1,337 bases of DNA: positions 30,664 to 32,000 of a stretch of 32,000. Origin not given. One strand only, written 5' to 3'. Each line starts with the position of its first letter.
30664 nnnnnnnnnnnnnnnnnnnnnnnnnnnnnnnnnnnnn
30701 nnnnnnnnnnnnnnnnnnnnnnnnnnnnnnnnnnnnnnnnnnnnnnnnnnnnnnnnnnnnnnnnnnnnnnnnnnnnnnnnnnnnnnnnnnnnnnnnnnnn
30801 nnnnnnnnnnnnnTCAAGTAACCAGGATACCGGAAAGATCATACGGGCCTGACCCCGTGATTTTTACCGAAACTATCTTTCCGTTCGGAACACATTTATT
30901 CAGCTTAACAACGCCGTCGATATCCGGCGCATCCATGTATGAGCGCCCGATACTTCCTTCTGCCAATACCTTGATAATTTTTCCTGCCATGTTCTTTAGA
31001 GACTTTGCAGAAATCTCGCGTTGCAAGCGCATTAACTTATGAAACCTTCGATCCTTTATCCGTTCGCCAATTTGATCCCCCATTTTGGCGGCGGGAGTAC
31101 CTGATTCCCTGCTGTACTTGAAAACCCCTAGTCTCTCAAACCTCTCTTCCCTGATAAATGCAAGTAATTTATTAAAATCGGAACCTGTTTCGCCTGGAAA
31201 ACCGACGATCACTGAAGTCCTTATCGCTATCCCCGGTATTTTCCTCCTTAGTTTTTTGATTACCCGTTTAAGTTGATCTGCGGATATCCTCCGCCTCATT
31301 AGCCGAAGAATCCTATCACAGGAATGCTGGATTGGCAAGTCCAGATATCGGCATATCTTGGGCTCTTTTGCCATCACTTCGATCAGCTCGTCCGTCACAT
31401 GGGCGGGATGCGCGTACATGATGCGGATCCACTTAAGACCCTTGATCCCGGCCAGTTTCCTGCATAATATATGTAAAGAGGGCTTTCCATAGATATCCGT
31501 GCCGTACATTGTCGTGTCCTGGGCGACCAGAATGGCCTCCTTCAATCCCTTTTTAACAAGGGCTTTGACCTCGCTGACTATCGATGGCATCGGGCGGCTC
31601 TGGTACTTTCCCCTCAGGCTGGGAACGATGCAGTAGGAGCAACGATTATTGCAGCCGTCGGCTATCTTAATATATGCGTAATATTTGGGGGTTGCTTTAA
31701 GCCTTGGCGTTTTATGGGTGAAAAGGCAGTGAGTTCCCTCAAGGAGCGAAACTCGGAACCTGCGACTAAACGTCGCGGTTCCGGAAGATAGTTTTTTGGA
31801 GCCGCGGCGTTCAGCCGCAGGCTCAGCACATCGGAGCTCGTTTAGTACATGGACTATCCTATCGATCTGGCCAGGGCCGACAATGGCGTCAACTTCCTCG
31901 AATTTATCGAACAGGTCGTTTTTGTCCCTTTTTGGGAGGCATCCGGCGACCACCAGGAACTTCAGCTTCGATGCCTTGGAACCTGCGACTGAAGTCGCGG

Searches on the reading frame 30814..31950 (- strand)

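Call 93: search_protein_families(library=pfam, proteins=[window:30814-31950:-], max_evalue=0.001)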
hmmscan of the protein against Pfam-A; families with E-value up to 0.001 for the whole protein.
window:30814-31950:- (378 aa): 2 families
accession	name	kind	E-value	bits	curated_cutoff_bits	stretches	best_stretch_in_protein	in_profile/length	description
PF04055.27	Radical_SAM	-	1.9e-27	96.9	29.5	1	95-266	2-166/166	Radical SAM superfamily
PF18693.7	TRAM_2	-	7e-13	49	27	1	323-377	2-63/63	TRAM domain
